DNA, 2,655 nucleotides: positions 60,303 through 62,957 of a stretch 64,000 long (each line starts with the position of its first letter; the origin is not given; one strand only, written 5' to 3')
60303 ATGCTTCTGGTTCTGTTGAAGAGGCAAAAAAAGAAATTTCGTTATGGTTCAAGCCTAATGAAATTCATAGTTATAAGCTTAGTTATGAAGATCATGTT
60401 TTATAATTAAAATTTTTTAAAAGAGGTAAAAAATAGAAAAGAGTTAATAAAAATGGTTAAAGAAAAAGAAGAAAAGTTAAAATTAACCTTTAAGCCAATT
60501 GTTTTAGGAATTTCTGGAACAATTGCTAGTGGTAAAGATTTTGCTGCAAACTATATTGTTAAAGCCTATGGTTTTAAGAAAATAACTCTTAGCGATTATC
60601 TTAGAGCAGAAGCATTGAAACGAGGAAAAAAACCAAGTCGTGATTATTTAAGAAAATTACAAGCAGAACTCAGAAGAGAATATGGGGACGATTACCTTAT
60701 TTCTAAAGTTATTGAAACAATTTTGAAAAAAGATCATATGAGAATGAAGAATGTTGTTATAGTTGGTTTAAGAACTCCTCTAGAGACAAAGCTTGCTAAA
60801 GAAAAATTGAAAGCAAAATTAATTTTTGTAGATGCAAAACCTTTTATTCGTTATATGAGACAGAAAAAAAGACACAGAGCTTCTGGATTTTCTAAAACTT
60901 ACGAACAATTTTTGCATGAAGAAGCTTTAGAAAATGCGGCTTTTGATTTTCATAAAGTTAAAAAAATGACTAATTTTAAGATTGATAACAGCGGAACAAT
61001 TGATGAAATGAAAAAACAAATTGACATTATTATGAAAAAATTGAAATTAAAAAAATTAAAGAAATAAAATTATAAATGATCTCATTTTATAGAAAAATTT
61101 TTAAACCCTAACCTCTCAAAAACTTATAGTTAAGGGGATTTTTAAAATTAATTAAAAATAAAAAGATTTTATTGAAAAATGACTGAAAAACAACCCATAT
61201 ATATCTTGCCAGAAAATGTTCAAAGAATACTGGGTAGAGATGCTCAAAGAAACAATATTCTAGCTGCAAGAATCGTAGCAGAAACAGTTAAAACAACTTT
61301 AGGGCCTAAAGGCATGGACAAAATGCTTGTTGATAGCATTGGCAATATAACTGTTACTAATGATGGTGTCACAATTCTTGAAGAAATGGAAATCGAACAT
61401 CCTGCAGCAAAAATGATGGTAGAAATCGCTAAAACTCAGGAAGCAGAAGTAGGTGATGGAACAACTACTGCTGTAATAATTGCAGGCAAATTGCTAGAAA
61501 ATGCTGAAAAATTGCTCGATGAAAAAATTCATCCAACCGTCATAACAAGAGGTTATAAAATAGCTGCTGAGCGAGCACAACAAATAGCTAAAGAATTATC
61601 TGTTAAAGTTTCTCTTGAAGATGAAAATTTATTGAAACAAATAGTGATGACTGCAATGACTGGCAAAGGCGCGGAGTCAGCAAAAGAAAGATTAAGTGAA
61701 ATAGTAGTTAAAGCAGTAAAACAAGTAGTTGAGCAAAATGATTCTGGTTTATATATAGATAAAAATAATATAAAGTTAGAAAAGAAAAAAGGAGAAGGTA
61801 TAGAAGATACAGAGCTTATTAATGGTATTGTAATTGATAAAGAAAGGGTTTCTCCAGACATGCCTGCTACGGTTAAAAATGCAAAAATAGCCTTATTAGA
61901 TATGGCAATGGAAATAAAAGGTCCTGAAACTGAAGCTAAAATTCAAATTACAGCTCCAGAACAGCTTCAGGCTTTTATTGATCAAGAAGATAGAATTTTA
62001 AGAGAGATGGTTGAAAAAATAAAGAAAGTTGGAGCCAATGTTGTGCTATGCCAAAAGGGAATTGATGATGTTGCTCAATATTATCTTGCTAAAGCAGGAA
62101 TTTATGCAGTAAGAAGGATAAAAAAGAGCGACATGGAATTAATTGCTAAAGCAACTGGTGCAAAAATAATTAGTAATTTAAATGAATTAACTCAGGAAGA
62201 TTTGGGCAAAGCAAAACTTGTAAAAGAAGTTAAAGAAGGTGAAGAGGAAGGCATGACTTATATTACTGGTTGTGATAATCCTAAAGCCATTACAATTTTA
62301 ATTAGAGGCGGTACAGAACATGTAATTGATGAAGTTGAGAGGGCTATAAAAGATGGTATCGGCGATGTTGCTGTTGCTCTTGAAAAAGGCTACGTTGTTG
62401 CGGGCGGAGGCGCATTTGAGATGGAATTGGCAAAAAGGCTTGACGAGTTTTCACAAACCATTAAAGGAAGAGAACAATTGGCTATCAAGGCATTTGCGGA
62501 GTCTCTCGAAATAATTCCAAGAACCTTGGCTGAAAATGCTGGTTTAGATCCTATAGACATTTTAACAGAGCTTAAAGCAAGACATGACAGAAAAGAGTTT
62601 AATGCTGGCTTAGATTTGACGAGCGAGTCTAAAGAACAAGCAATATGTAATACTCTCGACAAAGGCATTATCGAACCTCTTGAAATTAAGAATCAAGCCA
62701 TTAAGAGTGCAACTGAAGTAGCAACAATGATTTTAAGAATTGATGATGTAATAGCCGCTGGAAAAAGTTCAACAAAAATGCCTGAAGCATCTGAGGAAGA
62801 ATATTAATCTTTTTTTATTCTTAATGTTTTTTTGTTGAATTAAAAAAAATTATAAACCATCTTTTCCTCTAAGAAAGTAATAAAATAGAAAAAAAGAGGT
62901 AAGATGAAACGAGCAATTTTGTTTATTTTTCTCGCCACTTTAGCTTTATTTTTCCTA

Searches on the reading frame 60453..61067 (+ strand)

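Call 37: search_protein_families(library=pfam, proteins=[window:60453-61067:+], max_evalue=0.001)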
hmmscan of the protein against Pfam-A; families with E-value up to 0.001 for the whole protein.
window:60453-61067:+ (204 aa): 2 families
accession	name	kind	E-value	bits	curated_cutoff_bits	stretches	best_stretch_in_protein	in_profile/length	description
PF13207.12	AAA_17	-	5.9e-11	43.2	27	1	24-143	4-124/136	AAA domain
PF13238.12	AAA_18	-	4.1e-05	24.5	29.4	1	19-141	2-112/128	AAA domain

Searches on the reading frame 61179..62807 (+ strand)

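Call 37: search_protein_families(library=pfam, proteins=[window:61179-62807:+], max_evalue=0.001)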
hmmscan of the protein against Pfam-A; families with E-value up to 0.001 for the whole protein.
window:61179-62807:+ (542 aa): 1 family
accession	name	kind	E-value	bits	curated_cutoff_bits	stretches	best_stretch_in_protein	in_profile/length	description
PF00118.29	Cpn60_TCP1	-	2.6e-182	607.3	34.3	1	33-528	1-489/490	TCP-1/cpn60 chaperonin family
